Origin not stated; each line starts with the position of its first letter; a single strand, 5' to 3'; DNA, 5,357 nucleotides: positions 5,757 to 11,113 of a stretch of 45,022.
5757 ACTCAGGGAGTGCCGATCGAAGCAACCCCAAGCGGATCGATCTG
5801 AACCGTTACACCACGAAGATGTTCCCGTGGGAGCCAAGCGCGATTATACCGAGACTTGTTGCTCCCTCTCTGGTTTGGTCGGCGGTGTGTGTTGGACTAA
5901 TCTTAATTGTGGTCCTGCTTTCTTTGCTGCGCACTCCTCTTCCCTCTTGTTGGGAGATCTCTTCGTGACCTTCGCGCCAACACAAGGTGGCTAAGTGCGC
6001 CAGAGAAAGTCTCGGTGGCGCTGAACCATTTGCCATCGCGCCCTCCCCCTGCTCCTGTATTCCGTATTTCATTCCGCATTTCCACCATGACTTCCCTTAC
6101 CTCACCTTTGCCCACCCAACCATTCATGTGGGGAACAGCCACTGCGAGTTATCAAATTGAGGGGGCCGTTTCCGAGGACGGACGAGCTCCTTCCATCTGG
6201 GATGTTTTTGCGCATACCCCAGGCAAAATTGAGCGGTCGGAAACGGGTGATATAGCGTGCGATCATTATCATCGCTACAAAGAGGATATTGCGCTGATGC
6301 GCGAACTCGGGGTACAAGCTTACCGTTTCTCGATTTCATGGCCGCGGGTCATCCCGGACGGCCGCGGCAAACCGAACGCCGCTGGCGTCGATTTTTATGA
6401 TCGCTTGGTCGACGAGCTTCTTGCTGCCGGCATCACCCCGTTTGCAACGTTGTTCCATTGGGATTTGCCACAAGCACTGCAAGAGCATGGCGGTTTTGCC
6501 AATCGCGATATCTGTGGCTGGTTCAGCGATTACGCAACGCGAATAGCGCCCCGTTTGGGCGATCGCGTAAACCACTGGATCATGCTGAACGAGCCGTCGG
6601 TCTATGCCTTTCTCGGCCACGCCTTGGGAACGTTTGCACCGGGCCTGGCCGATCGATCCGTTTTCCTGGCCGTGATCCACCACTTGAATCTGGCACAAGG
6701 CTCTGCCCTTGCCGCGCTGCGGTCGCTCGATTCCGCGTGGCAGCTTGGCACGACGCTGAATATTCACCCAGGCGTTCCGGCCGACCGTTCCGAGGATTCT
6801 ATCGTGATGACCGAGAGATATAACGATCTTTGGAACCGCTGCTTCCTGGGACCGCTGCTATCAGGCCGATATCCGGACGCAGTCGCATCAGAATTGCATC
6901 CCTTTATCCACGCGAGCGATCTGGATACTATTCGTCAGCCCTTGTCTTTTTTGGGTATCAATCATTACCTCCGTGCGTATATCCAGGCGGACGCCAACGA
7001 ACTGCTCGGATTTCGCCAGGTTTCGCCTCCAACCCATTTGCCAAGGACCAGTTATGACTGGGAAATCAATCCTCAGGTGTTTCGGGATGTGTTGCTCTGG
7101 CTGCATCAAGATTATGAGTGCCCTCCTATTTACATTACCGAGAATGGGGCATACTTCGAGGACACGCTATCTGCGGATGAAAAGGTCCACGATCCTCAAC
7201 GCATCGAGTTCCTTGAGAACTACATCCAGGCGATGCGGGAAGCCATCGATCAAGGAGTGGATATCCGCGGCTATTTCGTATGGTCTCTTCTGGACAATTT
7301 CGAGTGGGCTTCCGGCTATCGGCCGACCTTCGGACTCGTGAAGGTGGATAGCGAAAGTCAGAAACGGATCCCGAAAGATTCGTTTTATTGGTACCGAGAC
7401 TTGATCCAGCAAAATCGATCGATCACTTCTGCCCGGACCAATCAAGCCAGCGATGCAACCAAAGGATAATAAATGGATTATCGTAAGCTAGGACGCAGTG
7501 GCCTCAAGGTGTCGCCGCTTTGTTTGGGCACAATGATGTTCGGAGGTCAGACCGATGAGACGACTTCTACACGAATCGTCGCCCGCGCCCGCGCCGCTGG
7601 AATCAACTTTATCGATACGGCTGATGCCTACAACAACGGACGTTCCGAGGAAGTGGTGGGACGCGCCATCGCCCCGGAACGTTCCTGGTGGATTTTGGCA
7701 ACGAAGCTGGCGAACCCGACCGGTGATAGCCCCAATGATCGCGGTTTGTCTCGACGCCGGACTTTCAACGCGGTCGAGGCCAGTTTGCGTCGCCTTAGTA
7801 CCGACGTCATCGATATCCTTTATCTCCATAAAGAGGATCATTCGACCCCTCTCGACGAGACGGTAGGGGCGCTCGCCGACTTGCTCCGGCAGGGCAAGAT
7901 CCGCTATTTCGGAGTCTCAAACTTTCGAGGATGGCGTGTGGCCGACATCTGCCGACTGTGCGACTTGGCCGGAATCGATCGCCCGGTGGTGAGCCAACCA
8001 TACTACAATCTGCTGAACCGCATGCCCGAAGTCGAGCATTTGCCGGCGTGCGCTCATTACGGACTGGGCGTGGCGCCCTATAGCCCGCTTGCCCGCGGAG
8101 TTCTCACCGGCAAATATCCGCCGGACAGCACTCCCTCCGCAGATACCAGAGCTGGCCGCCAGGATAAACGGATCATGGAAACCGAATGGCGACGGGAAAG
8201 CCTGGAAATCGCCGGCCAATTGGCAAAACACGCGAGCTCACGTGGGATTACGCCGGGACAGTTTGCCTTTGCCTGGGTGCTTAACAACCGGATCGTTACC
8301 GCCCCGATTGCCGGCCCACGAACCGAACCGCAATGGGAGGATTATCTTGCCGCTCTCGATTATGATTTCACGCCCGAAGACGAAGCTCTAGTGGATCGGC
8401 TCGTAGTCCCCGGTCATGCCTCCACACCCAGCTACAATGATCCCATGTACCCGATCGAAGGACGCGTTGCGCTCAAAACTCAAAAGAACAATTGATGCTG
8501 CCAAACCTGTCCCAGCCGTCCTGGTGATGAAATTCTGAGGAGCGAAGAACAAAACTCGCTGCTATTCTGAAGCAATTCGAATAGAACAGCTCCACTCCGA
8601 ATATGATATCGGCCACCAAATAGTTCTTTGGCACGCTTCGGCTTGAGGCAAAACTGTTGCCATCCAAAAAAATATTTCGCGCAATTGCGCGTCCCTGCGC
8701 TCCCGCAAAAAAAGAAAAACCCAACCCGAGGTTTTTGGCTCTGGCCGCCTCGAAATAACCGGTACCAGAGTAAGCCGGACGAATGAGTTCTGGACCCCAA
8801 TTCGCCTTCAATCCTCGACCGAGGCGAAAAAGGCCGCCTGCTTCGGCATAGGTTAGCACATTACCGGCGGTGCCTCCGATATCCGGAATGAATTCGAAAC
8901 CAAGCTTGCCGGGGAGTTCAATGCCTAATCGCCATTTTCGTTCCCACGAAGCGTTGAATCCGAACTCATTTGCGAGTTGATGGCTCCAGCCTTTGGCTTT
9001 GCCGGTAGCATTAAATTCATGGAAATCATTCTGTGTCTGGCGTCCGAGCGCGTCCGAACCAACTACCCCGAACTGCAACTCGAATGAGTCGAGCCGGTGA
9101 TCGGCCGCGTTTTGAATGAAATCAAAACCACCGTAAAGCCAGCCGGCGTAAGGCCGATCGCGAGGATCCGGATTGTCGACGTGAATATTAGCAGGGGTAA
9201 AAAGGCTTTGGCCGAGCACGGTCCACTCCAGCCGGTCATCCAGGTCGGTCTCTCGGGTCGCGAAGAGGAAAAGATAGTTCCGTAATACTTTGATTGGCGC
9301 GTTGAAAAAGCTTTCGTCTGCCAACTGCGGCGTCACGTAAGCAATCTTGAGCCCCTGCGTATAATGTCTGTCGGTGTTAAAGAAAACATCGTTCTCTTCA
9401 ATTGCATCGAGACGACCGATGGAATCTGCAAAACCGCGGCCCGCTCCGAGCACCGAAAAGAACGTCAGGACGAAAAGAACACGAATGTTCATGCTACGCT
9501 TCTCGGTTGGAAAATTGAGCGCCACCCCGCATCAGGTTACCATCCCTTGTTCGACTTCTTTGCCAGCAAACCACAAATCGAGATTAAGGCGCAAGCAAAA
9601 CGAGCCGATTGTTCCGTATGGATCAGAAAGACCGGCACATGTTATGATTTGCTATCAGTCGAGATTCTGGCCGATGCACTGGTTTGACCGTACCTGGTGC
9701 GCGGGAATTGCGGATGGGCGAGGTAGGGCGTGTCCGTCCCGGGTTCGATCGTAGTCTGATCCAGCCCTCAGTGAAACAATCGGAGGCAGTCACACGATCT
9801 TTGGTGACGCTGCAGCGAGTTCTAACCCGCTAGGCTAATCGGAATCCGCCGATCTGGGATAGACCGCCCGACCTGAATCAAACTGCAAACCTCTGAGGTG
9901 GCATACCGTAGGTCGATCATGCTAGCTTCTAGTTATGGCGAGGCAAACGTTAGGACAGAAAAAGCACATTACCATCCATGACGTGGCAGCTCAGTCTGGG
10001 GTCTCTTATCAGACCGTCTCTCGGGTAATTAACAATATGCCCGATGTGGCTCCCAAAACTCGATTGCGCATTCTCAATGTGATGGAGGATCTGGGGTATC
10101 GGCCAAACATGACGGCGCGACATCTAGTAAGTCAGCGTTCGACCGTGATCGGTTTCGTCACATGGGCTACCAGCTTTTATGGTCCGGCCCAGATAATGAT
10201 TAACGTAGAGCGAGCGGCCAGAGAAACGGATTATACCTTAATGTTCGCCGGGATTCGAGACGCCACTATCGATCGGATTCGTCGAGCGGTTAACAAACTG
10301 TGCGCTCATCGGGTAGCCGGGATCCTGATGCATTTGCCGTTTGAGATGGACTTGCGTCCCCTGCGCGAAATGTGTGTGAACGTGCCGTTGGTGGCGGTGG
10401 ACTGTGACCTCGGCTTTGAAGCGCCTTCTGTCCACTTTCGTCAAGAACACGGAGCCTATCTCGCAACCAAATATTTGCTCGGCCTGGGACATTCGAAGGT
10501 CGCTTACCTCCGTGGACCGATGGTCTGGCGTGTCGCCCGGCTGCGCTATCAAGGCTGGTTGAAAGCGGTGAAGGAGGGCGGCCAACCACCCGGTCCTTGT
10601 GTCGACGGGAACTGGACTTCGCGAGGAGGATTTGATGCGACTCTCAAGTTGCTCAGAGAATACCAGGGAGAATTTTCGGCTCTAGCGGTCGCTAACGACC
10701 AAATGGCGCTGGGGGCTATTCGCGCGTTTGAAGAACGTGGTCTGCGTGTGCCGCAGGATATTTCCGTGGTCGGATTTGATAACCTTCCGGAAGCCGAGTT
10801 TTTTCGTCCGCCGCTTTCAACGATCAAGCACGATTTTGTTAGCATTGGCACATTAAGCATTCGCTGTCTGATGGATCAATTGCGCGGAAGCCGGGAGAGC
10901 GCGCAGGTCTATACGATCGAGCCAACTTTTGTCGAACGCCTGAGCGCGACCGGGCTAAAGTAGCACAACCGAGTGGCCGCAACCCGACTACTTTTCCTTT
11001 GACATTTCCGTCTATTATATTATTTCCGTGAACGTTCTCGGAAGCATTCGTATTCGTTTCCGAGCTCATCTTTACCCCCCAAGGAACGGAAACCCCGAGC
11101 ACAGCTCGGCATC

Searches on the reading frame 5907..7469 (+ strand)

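Call 69: search_protein_families(library=pfam, proteins=[window:5907-7469:+], max_evalue=0.00001)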
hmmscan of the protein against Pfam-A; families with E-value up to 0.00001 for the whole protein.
window:5907-7469:+ (520 aa): 1 family
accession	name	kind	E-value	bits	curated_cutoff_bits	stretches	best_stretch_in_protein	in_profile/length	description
PF00232.24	Glyco_hydro_1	-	7.6e-155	516.2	22.6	1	71-504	7-452/453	Glycosyl hydrolase family 1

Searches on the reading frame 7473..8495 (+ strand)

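Call 69: search_protein_families(library=pfam, proteins=[window:7473-8495:+], max_evalue=0.00001)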
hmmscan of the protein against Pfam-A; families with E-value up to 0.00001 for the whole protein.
window:7473-8495:+ (340 aa): 1 family
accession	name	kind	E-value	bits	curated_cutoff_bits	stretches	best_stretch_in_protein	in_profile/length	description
PF00248.27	Aldo_ket_red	-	7.3e-66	222.6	24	1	15-310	1-289/291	Aldo/keto reductase family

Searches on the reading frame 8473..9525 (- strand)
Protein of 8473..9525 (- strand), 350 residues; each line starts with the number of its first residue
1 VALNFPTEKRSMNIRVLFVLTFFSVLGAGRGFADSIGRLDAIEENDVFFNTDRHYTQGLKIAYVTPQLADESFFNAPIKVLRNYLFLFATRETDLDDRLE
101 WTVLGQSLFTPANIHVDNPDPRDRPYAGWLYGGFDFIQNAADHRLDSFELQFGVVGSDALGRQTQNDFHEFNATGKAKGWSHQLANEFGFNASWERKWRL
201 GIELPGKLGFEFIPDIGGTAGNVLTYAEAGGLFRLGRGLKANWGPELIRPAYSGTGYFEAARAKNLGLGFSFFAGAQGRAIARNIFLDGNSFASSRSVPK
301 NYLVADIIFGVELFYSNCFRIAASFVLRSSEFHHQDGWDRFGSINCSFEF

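Call 69: search_protein_families(library=pfam, proteins=[window:8473-9525:-], max_evalue=0.00001)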
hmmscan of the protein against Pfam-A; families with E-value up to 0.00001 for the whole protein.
window:8473-9525:- (350 aa): 1 family
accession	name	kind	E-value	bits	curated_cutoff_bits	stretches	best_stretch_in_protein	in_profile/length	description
PF09982.15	LpxR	-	3.4e-86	289.6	26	1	22-350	6-323/323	Outer membrane protein LpxR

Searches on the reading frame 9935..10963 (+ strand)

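Call 69: search_protein_families(library=pfam, proteins=[window:9935-10963:+], max_evalue=0.00001)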
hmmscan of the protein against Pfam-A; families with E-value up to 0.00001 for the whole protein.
window:9935-10963:+ (342 aa): 4 families
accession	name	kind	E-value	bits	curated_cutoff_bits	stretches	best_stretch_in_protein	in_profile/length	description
PF13377.12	Peripla_BP_3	-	1.7e-30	106.7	26.5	1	179-337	2-166/167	Periplasmic binding protein-like domain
PF00356.27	LacI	-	2e-19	69.5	27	1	13-58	1-46/46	Bacterial regulatory proteins, lacI family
PF00532.27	Peripla_BP_1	-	6.9e-17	62.3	22.2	1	86-332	18-277/281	Periplasmic binding proteins and sugar binding domain of LacI family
PF13407.12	Peripla_BP_4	-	5.6e-14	52.7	35.1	1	90-287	19-222/258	Periplasmic binding protein domain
